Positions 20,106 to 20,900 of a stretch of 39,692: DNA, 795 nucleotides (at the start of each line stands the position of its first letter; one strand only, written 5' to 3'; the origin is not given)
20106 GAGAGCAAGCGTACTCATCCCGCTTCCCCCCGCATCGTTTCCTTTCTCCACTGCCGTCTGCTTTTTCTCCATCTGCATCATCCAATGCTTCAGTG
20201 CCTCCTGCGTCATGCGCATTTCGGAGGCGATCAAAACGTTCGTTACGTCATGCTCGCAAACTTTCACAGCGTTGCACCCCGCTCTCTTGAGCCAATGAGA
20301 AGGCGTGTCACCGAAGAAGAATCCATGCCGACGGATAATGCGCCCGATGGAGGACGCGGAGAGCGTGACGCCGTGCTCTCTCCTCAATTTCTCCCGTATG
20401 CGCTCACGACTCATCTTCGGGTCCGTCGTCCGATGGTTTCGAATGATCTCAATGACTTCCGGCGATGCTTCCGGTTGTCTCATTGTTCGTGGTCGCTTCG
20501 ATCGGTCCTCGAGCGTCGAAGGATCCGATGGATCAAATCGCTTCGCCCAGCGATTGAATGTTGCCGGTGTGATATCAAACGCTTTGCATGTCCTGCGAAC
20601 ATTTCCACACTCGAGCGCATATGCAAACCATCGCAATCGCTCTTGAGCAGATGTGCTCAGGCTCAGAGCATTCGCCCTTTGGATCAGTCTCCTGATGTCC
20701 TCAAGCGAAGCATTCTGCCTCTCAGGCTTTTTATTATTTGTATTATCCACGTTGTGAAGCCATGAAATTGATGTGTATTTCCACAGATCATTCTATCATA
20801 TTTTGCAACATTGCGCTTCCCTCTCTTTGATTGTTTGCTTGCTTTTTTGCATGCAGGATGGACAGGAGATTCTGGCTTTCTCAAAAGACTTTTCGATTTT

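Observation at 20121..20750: IS481-like transposase HTH module reads in frame into a multi-TM surface protein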

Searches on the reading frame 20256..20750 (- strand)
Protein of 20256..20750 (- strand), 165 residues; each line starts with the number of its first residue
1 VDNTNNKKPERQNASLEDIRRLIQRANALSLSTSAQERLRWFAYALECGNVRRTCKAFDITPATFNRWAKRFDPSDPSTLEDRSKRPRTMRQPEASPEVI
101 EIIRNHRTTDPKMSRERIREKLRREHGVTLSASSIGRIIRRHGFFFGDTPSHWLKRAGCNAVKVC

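Call 36: find_related_loci(query=A3, collection=genome_contigs, flank=6000)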
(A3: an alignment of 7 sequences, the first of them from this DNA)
Query A3 (165 aa) in genome_contigs; peptide patterns used: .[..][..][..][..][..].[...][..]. (x = any residue, [..] = any of these).
50 stretches matched a pattern; 11 encode a relative of the query (tblastn E <= 1e-3); 11 distinct loci.
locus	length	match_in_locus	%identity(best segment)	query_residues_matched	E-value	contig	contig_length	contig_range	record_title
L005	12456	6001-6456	60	14-164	1e-53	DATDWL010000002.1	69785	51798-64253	MAG TPA_asm: Candidatus Peribacterales bacterium isolate SMAG_U8109 k141_1603047, whole genome shotgun sequence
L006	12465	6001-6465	54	6-161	3e-50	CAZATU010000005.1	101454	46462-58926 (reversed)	MAG TPA_asm: uncultured Candidatus Peribacteria bacterium isolate SRP292972_co3_69 genome assembly, contig: NODE_244_len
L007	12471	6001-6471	48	6-161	5e-43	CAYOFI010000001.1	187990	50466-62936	MAG TPA_asm: uncultured Candidatus Peribacteria bacterium isolate SRP278252_co2_829 genome assembly, contig: NODE_74_len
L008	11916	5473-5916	50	11-157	1e-42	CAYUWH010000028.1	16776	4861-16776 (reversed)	MAG TPA_asm: uncultured Candidatus Peribacteria bacterium isolate SRP150892_co1_292 genome assembly, contig: NODE_3185_l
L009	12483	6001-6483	45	2-162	3e-41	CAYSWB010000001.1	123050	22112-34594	MAG TPA_asm: uncultured Candidatus Peribacteria bacterium isolate SRP150892_co2_30 genome assembly, contig: NODE_123_len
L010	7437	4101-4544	48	17-163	1e-41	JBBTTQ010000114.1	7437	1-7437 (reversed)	MAG: Patescibacteria group bacterium isolate H52-bin023_1 H52_bin023_1_000000000114, whole genome shotgun sequence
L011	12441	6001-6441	49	16-164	4e-41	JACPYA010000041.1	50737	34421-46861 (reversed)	MAG: Candidatus Peregrinibacteria bacterium isolate NC_groundwater_851_Pr1_B-0.1um_56_11 Montesol18_Bp1_scaffold_909933,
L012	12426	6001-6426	42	16-156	5e-37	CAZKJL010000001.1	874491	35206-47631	MAG TPA_asm: uncultured Candidatus Peribacteria bacterium isolate SRP292972_co1_59 genome assembly, contig: NODE_6_lengt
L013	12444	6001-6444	41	16-162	3e-34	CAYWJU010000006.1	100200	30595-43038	MAG TPA_asm: uncultured Candidatus Peribacteria bacterium isolate SRP298887_co1_211 genome assembly, contig: NODE_83_len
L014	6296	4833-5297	40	4-157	2e-34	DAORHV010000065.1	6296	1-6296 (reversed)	MAG TPA_asm: Candidatus Peribacteria bacterium isolate AMR_MDS_5595 NODE_2711_length_6296_cov_5.059285, whole genome sho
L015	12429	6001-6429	42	16-157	8e-34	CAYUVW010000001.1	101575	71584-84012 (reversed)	MAG TPA_asm: uncultured Candidatus Peribacteria bacterium isolate SRP278252_co1_785 genome assembly, contig: NODE_203_le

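Call 40: find_homologous_proteins(query=A2, max_evalue=1e-10)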
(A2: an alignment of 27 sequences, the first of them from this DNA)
Query A2 (27 sequences) (165 aa, profile of the alignment): 123 proteins with E <= 1e-10 among 4659 candidates; the best 120 are listed.
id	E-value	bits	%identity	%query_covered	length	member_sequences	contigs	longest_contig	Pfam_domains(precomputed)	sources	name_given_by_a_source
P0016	1.1e-66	241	48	87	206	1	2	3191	PF13384.13,PF13518.13,PF13565.13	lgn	-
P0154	8.4e-65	235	51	87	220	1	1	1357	PF13518.13,PF13592.13,PF13565.13,PF13276.13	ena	-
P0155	1.6e-64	234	55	88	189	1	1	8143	PF13518.13,PF13565.13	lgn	-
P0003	1.8e-62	227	50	89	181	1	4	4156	PF13518.13,PF13565.13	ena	-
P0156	2.4e-62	227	52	86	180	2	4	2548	PF13551.13,PF13518.13,PF13592.13,PF13565.13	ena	-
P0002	5.0e-62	226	52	85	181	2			PF13518.13,PF13565.13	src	-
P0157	5.5e-62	226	50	87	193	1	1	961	PF13551.13,PF13518.13,PF13565.13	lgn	-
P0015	6.8e-62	226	49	83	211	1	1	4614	PF13384.13,PF13518.13,PF13565.13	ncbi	-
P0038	6.9e-62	226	45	85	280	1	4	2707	PF13384.13,PF13518.13,PF13565.13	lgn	-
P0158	3.7e-61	223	45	88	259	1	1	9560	PF13384.13,PF13518.13,PF13565.13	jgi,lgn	-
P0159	6.6e-61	222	46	86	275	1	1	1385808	PF13384.13,PF13518.13,PF13565.13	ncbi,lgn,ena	-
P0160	5.6e-60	219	48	87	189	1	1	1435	PF13518.13,PF13565.13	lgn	-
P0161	3.0e-59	217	49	90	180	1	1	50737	PF13518.13,PF13565.13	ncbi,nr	ncbi:helix-turn-helix domain-containing protein [Candidatus Peregrinibacteria bacterium]|nr:helix-tu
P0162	9.2e-59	215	47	87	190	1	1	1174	PF13551.13,PF13518.13,PF13565.13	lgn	-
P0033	1.1e-58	215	42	90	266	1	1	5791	PF13384.13,PF13551.13,PF13518.13,PF13565.13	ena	-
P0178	9.2e-56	206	45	84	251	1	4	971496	PF13384.13,PF13551.13,PF13518.13,PF13565.13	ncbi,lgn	-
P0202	1.1e-52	196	40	84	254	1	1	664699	PF13384.13,PF13518.13,PF13565.13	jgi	jgi:transposase-like protein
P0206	1.6e-52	195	49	83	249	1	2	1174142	PF13384.13,PF13551.13,PF01527.27,PF13518.13,PF13565.13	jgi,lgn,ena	-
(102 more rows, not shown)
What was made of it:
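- Annotation pipelines call relatives 'transposase' (call 40).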

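Call 41: find_encoding_contigs(protein=P0159, flank=8000, max_places=3)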
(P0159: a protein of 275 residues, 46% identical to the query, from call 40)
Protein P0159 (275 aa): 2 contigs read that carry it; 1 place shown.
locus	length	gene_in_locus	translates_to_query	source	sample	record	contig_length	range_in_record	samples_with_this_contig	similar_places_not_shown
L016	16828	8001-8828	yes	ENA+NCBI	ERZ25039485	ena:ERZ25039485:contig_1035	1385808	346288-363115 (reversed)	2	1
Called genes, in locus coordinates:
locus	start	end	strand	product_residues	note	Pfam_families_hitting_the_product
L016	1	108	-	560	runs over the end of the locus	-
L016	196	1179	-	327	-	PF10633:NPCBM_assoc (faint)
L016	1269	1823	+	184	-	PF04011:LemA (weak)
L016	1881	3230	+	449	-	-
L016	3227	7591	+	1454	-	PF13385:Laminin_G_3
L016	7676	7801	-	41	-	-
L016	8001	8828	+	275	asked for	PF13384:HTH_23 (faint), PF13518:HTH_28 (weak), PF13565:HTH_32 (weak)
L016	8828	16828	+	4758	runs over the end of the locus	PF13385:Laminin_G_3, PF08309:LVIVD (weak)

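Call 42: find_encoding_contigs(protein=P0206, flank=8000, max_places=3)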
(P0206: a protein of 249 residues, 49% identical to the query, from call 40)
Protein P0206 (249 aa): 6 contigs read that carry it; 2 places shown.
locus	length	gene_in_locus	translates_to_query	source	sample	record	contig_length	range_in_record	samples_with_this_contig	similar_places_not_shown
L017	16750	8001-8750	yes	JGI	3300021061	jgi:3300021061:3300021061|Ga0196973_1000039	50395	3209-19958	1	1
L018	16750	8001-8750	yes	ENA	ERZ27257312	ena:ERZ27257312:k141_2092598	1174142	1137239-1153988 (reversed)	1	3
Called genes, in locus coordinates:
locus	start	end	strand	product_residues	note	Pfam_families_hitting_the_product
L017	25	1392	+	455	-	PF01471:PG_binding_1, PF10342:Kre9_KNH, PF17957:Big_7 (faint), PF10342:Kre9_KNH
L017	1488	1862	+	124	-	-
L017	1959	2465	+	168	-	PF05974:DUF892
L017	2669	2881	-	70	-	PF00830:Ribosomal_L28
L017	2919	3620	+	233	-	PF02163:Peptidase_M50 (weak)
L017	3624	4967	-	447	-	PF13385:Laminin_G_3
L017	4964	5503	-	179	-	-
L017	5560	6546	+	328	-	-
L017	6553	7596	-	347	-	-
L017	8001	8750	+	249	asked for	PF13384:HTH_23, PF01527:HTH_Tnp_1 (weak), PF13518:HTH_28, PF13551:HTH_29 (weak), PF13565:HTH_32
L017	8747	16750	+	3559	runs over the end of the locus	PF08309:LVIVD (weak), PF13884:Peptidase_S74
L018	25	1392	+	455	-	PF01471:PG_binding_1, PF10342:Kre9_KNH, PF17957:Big_7 (faint), PF10342:Kre9_KNH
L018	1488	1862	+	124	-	-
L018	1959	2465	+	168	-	PF05974:DUF892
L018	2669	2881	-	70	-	PF00830:Ribosomal_L28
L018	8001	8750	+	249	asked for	PF13384:HTH_23, PF01527:HTH_Tnp_1 (weak), PF13518:HTH_28, PF13551:HTH_29 (weak), PF13565:HTH_32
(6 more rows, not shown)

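Call 50: search_solved_structures(query=A2, max_evalue=0.01, show_alignments=1)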
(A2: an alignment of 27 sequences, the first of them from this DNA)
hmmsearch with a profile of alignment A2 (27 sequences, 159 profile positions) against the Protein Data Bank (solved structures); distinct sequences matched with E-value up to 0.01: 1.
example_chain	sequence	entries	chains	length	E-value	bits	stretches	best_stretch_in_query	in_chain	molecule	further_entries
8etq_A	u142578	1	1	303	1.1e-07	34.7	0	10-78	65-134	k-cTRP5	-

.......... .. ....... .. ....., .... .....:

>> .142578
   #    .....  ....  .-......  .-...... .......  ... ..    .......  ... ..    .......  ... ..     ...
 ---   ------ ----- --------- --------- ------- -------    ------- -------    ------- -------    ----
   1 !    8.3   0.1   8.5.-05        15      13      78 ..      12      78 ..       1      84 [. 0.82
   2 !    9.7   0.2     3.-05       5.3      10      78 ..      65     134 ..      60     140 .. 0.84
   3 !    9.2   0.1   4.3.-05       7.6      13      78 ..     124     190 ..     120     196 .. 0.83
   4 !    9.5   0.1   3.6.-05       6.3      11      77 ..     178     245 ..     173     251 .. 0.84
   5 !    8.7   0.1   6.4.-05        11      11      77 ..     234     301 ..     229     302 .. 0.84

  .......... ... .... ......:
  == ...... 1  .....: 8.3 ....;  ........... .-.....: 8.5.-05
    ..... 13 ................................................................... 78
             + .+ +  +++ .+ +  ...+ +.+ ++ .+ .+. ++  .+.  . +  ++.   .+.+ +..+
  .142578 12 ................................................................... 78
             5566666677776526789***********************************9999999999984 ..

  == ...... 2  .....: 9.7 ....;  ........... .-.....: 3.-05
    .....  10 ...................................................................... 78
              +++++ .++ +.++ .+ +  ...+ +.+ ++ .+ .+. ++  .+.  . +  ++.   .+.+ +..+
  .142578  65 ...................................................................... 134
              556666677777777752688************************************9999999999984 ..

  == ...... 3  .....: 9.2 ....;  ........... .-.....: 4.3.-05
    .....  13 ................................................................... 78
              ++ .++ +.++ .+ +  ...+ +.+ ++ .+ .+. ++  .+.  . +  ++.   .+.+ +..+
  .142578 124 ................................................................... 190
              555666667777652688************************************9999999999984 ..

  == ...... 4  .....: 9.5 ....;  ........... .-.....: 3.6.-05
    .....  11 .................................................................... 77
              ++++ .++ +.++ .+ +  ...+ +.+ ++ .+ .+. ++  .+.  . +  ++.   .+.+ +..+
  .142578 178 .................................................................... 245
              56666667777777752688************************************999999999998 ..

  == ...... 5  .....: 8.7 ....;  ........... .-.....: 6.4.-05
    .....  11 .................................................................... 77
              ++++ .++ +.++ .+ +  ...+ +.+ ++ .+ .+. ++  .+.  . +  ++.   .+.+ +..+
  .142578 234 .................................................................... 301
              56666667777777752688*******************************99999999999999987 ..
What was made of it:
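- Tried and rejected: Profile search of PDB sequences (call 50).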

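Call 67: find_encoding_contigs(protein=P0178, flank=6000, max_places=2)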
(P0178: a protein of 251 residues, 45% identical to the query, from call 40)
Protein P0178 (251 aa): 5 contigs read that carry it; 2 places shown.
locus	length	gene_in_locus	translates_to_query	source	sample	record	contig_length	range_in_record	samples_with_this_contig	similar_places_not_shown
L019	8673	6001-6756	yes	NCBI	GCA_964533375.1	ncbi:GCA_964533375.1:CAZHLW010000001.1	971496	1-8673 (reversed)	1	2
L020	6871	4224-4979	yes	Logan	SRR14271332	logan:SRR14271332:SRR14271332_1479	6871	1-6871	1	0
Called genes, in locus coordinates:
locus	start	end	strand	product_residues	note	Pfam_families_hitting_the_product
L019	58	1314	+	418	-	PF00155:Aminotran_1_2, PF00266:Aminotran_5, PF01053:Cys_Met_Meta_PP (weak)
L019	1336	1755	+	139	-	PF01592:NifU_N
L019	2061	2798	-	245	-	-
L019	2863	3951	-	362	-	PF00395:SLH (faint)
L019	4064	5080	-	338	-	-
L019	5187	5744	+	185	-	-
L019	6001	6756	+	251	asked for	PF13384:HTH_23 (weak), PF13518:HTH_28 (faint), PF13551:HTH_29 (faint), PF13565:HTH_32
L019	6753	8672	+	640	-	?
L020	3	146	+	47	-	?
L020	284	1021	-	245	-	-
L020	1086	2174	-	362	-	PF00395:SLH (faint)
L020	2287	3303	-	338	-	-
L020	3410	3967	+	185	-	-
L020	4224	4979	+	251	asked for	PF13384:HTH_23 (weak), PF13518:HTH_28 (faint), PF13551:HTH_29 (faint), PF13565:HTH_32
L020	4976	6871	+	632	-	?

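Call 68: find_encoding_contigs(protein=P0202, flank=6000, max_places=2)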
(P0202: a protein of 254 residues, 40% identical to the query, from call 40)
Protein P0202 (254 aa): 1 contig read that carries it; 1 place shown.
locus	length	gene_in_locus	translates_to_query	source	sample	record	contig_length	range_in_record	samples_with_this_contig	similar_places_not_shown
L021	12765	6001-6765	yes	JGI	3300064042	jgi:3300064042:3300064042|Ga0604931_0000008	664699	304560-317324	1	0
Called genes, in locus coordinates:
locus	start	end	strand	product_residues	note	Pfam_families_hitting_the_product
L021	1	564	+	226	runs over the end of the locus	-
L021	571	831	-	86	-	-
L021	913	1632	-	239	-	-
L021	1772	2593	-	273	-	-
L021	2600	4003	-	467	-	PF00395:SLH (faint)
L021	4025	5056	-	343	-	-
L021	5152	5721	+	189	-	PF04011:LemA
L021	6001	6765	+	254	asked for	PF13384:HTH_23 (weak), PF13518:HTH_28, PF13565:HTH_32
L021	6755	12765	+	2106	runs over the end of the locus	-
